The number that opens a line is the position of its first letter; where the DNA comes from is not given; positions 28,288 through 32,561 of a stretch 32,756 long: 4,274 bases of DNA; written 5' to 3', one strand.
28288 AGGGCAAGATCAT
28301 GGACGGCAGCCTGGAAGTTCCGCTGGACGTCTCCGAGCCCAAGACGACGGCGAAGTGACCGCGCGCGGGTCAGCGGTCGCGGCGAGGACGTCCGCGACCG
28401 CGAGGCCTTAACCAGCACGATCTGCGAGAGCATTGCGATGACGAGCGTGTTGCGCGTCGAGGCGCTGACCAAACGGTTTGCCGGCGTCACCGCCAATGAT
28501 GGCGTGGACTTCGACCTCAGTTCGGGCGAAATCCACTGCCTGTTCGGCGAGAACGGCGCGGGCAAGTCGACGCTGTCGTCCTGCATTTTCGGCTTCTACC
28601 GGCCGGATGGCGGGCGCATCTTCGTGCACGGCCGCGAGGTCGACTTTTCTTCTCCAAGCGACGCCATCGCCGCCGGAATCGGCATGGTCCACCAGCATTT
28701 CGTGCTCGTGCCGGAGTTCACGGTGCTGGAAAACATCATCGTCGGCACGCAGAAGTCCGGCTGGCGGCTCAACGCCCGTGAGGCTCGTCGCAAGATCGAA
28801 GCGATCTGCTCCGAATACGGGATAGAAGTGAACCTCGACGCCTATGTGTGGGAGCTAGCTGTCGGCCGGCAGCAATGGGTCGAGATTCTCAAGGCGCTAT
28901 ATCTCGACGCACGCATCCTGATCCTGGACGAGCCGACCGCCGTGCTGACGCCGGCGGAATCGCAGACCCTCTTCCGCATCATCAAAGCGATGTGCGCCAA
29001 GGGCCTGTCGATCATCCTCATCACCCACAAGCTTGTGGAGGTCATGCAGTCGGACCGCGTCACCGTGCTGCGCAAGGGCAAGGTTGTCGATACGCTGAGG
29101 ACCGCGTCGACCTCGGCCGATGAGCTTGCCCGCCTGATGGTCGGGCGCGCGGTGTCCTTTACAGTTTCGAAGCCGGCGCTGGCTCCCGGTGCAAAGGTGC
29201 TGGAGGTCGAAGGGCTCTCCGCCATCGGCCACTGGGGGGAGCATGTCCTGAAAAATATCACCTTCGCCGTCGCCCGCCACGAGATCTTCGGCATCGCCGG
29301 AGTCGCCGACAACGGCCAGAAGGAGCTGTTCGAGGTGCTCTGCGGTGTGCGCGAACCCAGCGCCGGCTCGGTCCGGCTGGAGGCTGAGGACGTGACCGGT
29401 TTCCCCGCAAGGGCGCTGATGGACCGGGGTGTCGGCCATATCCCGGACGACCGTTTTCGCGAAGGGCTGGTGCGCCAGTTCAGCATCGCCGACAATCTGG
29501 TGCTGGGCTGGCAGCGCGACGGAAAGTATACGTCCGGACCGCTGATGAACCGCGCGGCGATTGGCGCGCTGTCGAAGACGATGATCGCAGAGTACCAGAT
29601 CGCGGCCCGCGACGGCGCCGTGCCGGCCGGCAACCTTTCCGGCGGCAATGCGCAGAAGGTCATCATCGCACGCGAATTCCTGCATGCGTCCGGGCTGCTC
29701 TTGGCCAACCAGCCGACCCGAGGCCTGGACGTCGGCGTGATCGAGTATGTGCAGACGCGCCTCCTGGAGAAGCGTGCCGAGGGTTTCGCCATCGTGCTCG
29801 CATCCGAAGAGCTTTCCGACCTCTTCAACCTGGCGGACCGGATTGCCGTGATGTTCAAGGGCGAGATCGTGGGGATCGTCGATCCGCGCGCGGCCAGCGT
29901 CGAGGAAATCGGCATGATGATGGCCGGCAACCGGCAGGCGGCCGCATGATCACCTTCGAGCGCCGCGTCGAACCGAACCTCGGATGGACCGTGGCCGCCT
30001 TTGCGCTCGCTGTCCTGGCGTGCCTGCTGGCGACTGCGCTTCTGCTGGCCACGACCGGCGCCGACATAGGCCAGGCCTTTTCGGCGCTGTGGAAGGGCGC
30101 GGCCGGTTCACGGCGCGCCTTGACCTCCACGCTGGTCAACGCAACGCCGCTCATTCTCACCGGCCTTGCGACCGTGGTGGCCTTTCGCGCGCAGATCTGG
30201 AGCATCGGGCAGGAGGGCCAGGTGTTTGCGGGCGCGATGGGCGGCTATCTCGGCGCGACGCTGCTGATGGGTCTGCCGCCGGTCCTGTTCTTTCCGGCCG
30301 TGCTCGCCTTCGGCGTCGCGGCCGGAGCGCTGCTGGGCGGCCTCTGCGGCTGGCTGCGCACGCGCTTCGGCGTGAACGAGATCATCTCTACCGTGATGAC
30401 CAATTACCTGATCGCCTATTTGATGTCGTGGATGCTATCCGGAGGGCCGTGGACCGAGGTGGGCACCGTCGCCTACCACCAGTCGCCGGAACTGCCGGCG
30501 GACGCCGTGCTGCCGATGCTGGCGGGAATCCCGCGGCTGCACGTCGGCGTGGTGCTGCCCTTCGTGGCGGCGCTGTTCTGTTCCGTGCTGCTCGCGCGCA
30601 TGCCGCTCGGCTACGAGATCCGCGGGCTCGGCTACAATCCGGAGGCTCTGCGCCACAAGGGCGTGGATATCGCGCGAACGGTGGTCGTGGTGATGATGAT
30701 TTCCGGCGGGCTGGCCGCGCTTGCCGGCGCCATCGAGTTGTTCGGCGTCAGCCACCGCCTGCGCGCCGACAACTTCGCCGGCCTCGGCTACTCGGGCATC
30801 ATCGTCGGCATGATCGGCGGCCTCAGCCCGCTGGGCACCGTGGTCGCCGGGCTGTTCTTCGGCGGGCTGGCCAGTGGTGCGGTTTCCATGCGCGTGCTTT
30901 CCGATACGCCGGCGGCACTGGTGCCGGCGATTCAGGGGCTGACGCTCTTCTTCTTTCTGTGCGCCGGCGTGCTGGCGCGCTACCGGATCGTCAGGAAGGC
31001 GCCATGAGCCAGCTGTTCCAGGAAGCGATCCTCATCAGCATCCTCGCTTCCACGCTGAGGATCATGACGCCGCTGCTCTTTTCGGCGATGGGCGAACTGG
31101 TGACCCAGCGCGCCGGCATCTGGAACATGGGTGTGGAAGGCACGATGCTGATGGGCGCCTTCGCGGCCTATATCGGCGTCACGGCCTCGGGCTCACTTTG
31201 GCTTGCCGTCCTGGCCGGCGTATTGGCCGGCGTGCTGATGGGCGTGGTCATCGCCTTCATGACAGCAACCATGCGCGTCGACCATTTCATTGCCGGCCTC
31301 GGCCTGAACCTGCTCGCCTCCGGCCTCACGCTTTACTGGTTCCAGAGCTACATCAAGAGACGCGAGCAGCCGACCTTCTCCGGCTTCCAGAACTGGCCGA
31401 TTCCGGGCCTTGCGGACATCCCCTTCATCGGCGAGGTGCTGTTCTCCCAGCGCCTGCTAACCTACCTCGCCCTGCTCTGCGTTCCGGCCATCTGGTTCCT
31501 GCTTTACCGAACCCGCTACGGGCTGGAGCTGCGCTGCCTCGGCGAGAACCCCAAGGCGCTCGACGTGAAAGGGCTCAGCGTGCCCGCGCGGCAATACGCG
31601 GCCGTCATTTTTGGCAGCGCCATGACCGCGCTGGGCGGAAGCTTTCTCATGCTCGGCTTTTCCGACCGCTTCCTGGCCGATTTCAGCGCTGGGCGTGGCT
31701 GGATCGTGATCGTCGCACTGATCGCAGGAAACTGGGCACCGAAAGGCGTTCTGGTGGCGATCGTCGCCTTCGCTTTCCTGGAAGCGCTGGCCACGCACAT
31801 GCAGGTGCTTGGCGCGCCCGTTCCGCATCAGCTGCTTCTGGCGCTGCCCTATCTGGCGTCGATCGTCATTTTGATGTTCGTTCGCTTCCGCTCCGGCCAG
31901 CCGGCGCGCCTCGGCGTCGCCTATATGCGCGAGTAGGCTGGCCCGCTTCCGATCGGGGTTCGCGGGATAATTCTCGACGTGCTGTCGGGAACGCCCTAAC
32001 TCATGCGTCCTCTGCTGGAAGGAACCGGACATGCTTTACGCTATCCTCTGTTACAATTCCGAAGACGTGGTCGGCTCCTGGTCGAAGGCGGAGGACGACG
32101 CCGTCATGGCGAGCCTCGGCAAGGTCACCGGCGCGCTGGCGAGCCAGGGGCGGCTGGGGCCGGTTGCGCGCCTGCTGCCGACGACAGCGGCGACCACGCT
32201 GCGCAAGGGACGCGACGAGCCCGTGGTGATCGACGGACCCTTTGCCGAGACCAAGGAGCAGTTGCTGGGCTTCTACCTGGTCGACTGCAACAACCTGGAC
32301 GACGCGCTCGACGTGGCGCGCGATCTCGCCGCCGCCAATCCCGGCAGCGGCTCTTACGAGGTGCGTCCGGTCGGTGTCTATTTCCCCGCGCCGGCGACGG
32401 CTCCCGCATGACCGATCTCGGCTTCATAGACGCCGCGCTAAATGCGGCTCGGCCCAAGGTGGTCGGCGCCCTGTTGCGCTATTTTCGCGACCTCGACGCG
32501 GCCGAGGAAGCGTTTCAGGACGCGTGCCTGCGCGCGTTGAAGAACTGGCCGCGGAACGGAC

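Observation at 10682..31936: A 21-kb locus: two outward-facing BMP-family ABC importers bracket both demethylase modules; the substrate may be a methylated purine, nucleoside or similar heterocycle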

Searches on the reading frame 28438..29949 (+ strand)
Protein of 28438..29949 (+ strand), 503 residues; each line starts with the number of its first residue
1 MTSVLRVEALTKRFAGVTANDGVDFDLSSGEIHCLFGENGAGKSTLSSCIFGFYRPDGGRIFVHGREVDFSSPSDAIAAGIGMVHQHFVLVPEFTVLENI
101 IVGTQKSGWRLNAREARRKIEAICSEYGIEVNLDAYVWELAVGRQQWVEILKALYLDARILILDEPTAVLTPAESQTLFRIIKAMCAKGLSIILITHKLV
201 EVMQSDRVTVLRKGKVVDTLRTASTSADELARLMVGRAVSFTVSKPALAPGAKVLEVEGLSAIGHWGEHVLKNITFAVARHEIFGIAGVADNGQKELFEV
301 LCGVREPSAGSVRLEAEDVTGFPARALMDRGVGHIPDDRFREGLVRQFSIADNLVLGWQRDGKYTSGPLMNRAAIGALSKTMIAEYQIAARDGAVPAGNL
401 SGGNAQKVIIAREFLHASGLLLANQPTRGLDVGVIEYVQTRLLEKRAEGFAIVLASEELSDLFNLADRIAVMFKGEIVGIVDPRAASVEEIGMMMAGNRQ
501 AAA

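Call 4: search_protein_families(library=pfam, proteins=[window:28438-29949:+])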
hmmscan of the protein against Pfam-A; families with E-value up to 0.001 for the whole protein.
window:28438-29949:+ (503 aa): 2 families
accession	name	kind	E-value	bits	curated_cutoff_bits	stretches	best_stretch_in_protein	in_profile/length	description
PF00005.33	ABC_tran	-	2.9e-42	145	25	2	22-168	3-137/137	ABC transporter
PF13304.12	AAA_21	-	6.5e-06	26.9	27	0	143-199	241-300/304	AAA domain, putative AbiEii toxin, Type IV TA system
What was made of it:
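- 28438..29949 (+): Double-domain ABC ATPase of the right importer. PF00005 matched in two stretches (call 4).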

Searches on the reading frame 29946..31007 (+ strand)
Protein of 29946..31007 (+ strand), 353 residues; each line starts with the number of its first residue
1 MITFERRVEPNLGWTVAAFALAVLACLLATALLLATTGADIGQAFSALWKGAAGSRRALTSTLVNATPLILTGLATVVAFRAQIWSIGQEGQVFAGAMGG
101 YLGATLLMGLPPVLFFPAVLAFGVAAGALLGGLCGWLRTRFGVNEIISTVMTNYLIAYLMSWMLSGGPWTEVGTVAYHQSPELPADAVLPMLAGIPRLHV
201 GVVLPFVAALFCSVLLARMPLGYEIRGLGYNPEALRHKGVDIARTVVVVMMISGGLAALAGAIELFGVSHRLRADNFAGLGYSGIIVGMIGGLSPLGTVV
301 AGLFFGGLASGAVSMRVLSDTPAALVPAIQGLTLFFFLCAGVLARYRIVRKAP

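Call 4: search_protein_families(library=pfam, proteins=[window:29946-31007:+])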
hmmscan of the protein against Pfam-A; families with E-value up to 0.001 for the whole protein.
window:29946-31007:+ (353 aa): 1 family
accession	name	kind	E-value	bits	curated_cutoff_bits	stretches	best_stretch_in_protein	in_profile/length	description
PF02653.21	BPD_transp_2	-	7.6e-37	127.3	26.8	1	60-337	3-268/269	Branched-chain amino acid transport system / permease component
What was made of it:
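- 29946..31007 (+): ABC permease 1 of the right importer. PF02653 (call 4).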

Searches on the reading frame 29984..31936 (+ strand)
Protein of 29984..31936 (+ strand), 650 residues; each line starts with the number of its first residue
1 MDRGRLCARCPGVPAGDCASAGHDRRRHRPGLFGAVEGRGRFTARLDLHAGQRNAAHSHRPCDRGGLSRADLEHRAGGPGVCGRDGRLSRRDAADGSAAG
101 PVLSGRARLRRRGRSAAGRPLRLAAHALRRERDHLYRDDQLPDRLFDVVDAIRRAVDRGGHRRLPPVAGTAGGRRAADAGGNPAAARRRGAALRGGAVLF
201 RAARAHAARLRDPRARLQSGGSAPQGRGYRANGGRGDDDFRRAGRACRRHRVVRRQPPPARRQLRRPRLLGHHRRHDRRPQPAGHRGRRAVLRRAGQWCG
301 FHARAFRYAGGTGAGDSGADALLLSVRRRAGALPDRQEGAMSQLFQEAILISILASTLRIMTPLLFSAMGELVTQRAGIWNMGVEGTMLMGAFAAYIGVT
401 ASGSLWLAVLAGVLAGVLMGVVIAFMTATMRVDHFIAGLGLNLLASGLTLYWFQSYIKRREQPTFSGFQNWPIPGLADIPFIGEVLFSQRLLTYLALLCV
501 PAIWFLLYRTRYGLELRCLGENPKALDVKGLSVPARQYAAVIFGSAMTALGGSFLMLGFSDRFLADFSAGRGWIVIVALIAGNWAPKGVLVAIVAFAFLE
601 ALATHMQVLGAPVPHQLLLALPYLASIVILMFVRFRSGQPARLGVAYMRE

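Call 4: search_protein_families(library=pfam, proteins=[window:29984-31936:+])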
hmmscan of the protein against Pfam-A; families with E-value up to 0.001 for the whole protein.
window:29984-31936:+ (650 aa): 1 family
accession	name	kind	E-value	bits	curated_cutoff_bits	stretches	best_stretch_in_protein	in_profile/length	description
PF02653.21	BPD_transp_2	-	1.3e-34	120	26.8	1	354-612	2-253/269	Branched-chain amino acid transport system / permease component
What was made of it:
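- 31004..31936 (+): ABC permease 2 of the right importer. PF02653 in the C-terminal 310 residues of ORF 29984-31936 (call 4).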

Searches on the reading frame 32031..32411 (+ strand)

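Call 5: search_protein_families(library=pfam, proteins=[window:32031-32411:+])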
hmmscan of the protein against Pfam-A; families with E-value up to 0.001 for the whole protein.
window:32031-32411:+ (126 aa): 1 family
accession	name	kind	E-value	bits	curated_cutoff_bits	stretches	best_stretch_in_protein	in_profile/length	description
PF03795.20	YCII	-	1.4e-18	67.6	24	1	1-114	1-91/95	YCII-related domain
